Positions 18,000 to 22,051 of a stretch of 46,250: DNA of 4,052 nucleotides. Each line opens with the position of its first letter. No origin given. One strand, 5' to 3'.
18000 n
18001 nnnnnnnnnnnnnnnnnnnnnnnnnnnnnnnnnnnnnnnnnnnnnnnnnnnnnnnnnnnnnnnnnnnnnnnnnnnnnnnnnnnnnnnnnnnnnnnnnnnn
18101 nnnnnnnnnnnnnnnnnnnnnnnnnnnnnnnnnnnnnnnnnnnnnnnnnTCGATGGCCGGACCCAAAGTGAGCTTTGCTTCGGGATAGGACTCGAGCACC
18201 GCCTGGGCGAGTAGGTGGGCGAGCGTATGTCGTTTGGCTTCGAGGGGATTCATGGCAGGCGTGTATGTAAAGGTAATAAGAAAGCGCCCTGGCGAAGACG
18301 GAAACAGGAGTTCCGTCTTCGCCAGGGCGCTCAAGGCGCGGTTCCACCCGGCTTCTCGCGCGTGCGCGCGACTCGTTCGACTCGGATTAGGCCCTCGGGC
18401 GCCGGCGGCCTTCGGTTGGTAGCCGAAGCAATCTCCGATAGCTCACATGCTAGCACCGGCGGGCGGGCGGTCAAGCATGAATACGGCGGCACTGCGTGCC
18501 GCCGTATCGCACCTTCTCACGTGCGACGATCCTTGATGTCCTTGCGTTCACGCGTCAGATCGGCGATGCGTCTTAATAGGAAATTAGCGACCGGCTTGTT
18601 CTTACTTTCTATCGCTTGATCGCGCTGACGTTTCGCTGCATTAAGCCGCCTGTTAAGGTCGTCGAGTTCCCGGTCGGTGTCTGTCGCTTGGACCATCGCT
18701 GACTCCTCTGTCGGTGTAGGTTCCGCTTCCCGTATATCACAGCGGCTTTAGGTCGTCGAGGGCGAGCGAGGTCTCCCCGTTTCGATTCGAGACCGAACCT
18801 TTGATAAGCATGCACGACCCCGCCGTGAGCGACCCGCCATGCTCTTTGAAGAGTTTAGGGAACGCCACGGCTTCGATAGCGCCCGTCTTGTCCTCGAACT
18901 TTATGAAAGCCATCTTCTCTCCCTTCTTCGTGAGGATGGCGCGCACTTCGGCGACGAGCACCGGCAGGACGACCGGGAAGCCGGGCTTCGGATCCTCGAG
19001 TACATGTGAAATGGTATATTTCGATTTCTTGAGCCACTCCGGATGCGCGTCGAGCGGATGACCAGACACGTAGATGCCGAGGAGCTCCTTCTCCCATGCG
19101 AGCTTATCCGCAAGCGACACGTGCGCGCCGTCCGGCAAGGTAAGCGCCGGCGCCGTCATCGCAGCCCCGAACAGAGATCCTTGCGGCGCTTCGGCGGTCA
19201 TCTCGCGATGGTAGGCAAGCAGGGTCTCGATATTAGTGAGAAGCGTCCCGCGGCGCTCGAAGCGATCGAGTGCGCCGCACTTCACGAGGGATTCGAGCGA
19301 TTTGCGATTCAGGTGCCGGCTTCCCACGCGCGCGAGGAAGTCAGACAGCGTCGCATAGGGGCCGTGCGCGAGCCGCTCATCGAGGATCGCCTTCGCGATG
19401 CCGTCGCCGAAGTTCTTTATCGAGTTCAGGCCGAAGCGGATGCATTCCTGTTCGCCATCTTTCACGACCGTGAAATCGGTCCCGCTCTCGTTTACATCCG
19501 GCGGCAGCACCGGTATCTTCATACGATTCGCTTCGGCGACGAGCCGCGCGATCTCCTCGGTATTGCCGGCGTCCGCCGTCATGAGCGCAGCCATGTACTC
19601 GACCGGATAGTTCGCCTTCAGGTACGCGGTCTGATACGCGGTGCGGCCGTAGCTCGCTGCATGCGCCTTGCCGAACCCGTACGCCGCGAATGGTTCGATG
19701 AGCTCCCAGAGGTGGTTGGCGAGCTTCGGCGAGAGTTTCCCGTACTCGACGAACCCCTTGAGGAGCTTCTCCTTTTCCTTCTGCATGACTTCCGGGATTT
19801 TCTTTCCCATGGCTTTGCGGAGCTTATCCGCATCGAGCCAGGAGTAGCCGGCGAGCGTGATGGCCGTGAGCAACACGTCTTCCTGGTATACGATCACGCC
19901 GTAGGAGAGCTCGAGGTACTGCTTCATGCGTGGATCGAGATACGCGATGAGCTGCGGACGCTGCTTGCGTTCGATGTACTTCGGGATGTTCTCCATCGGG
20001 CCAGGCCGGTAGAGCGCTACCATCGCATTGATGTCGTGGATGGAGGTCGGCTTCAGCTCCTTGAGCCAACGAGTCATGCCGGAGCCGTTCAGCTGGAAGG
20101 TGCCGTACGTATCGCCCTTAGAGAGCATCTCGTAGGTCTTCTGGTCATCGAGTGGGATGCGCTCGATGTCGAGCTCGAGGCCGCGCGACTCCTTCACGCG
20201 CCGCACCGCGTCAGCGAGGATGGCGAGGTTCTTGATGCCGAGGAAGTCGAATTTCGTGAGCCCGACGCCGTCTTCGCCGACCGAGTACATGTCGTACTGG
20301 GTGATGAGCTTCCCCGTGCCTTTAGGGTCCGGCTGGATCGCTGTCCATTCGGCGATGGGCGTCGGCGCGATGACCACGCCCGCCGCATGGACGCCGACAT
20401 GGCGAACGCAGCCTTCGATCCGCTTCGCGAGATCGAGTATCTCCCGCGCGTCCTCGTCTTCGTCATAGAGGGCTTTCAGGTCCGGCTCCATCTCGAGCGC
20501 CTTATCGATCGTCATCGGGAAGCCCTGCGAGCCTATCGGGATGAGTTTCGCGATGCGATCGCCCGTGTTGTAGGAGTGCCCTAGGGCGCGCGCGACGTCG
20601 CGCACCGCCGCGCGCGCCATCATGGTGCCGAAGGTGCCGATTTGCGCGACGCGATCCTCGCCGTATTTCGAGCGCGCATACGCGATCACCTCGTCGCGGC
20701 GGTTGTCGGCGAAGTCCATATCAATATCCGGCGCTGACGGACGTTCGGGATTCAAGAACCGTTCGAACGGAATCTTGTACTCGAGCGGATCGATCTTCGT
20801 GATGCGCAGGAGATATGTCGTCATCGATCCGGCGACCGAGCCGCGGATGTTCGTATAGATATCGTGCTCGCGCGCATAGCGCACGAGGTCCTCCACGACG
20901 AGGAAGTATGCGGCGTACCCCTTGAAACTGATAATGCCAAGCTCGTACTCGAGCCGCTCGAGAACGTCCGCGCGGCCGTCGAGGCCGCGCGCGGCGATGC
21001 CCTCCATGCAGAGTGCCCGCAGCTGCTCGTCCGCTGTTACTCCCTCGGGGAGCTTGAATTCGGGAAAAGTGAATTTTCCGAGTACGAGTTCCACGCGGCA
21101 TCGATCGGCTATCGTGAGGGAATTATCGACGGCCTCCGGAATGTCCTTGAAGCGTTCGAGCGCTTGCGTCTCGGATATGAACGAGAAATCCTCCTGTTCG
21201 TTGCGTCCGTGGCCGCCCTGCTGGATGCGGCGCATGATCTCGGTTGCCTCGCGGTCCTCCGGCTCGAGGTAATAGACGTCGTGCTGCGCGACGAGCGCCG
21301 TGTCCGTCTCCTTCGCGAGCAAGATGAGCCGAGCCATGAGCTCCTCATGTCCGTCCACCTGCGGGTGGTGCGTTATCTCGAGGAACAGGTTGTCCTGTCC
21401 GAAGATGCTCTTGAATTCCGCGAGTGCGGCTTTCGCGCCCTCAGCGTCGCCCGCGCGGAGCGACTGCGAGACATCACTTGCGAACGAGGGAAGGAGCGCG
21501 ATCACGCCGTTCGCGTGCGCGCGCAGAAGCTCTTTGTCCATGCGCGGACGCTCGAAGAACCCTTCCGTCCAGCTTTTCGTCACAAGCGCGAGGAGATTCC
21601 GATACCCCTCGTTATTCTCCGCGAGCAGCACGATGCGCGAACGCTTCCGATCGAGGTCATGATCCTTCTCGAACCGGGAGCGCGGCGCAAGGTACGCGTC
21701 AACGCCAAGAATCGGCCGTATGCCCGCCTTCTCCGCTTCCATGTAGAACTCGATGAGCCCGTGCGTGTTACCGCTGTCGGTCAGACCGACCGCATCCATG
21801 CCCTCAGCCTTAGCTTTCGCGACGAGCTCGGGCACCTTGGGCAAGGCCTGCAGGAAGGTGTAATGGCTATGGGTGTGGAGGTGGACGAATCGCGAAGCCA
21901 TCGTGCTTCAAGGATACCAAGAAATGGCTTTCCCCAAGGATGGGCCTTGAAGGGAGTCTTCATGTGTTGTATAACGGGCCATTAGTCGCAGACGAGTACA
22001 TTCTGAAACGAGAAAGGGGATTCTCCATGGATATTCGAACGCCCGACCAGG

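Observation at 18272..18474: Transcriptional T-box with an ultrashort Stem I controlling thrS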

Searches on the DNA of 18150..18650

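Call 4: search_rna_families(source=window, start=18150, end=18650, threshold=evalue, max_evalue=10, show_alignments=5)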
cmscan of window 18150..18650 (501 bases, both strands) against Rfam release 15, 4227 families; matches with E-value up to 10: 10.
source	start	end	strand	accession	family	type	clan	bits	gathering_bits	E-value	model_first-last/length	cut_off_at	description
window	18282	18332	-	RF03703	mir-3622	Gene; miRNA;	-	23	78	0.093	1-84/84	no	mir-3622 microRNA precursor family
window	18284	18330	+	RF03703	mir-3622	Gene; miRNA;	-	22.7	78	0.11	1-84/84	no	mir-3622 microRNA precursor family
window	18275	18330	-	RF02371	PyrG_leader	Cis-reg; leader;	-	22.5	65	1.2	40-76/78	no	PyrG leader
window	18283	18331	-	RF03468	mir-2830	Gene; miRNA;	-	22.1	70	0.06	12-64/76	no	mir-2830 microRNA precursor family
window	18282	18332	-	RF00942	mir-1224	Gene; miRNA;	-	19.2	105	0.88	1-86/86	no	mir-1224 microRNA precursor family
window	18282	18332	+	RF03405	mir-3200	Gene; miRNA;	-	19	79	1.4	1-92/92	no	mir-3200 microRNA precursor family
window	18282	18332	-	RF03296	MIR8788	Gene; miRNA;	-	18.4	124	1.8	1-138/138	no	MIR8788 microRNA precursor family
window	18279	18339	+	RF04287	mir-9195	Gene; miRNA;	-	17.1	90.5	1.5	1-87/87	no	mir-9195 microRNA precursor family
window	18282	18331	-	RF00013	6S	Gene;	-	13.8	46.4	1.7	1-187/187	no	6S / SsrS RNA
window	18207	18359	+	RF02247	Six3os1_2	Gene; lncRNA;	-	12.1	80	6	1-217/217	no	Six3os1 conserved region 2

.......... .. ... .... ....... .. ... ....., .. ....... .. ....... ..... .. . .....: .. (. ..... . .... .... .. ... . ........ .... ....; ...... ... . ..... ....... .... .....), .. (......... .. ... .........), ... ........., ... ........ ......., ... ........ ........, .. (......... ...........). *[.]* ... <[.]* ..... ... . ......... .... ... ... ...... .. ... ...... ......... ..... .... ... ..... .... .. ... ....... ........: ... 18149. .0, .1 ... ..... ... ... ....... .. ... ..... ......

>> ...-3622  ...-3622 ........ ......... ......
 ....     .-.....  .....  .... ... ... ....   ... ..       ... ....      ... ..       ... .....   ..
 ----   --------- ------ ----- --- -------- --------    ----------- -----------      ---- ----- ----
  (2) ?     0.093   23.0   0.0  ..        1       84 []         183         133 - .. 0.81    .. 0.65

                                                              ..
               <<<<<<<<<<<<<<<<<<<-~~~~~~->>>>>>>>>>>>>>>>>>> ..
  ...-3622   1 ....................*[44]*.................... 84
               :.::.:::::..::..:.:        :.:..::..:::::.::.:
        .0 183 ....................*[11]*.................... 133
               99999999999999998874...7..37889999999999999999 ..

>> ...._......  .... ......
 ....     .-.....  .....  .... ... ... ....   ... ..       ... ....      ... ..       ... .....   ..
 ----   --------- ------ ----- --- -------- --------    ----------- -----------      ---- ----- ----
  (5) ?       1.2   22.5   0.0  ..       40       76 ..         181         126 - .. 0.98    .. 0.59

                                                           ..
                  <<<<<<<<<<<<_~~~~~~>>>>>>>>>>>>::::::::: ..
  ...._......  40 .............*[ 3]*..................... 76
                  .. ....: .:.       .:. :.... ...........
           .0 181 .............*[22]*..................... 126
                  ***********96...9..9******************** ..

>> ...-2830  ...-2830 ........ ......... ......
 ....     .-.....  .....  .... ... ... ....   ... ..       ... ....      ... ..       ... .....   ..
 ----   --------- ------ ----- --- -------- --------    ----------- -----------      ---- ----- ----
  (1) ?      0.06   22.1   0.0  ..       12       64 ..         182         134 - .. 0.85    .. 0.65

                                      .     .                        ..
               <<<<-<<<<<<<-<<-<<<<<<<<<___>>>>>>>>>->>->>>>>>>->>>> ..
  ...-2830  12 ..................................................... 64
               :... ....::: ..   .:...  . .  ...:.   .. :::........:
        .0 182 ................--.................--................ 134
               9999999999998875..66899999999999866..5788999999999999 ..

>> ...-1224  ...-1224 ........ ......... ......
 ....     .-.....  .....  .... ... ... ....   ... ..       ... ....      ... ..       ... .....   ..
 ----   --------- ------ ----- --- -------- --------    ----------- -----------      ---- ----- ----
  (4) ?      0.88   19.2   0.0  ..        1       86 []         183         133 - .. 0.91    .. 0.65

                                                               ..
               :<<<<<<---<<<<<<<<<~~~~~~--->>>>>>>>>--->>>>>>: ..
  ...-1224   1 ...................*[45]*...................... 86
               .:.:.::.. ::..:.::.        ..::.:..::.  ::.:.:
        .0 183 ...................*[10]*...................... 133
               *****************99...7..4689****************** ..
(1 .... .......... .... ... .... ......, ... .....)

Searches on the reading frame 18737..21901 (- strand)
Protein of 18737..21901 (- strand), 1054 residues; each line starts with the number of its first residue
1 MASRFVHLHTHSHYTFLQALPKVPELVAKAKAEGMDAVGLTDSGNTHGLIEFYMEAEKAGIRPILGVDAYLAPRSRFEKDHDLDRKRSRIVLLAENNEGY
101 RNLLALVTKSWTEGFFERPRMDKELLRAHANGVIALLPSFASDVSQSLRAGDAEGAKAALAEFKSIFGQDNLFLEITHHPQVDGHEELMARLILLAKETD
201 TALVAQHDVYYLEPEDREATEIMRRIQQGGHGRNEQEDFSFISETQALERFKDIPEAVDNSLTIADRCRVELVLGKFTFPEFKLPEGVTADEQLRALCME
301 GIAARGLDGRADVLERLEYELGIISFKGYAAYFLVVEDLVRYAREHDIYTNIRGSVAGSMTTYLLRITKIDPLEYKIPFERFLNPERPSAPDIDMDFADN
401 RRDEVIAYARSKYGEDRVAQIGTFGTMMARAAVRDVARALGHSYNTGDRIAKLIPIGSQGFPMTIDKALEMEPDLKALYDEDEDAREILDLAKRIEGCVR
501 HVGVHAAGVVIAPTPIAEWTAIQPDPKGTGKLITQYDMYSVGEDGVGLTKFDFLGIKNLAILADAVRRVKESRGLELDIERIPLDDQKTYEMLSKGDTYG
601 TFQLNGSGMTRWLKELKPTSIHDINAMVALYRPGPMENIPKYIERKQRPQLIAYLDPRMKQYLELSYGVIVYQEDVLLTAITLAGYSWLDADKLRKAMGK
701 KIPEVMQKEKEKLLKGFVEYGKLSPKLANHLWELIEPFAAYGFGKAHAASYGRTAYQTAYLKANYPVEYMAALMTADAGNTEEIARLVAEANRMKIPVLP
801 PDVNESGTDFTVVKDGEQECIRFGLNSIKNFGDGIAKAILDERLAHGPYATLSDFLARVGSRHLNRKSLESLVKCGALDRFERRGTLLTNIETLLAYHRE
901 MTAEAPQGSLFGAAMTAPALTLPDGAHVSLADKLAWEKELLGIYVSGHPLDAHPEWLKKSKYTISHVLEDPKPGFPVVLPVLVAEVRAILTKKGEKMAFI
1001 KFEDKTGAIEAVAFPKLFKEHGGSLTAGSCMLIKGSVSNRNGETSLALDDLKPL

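Call 73: search_protein_families(library=pfam, proteins=[window:18737-21901:-])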
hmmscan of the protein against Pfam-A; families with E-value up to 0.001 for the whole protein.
window:18737-21901:- (1054 aa): 6 families
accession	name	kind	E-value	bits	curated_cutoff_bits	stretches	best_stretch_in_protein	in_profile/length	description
PF07733.18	DNA_pol3_alpha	-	5.6e-87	292.1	23.9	1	293-555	2-260/260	Bacterial DNA polymerase III alpha NTPase domain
PF17657.6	DNA_pol3_finger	-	2.3e-52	177.1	22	1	558-719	1-164/166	Bacterial DNA polymerase III alpha subunit finger domain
PF02811.25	PHP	-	4e-45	154.5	26.4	1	7-179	1-164/164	PHP domain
PF14579.12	HHH_6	-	6e-27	94.1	25.6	1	795-882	1-84/90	Helix-hairpin-helix motif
PF01336.31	tRNA_anti-codon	-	8.1e-11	42.1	27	1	983-1054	4-75/75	OB-fold nucleic acid binding domain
PF15072.12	HROB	-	0.00026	21.3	30.8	1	980-1034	4-57/85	Homologous recombination OB-fold protein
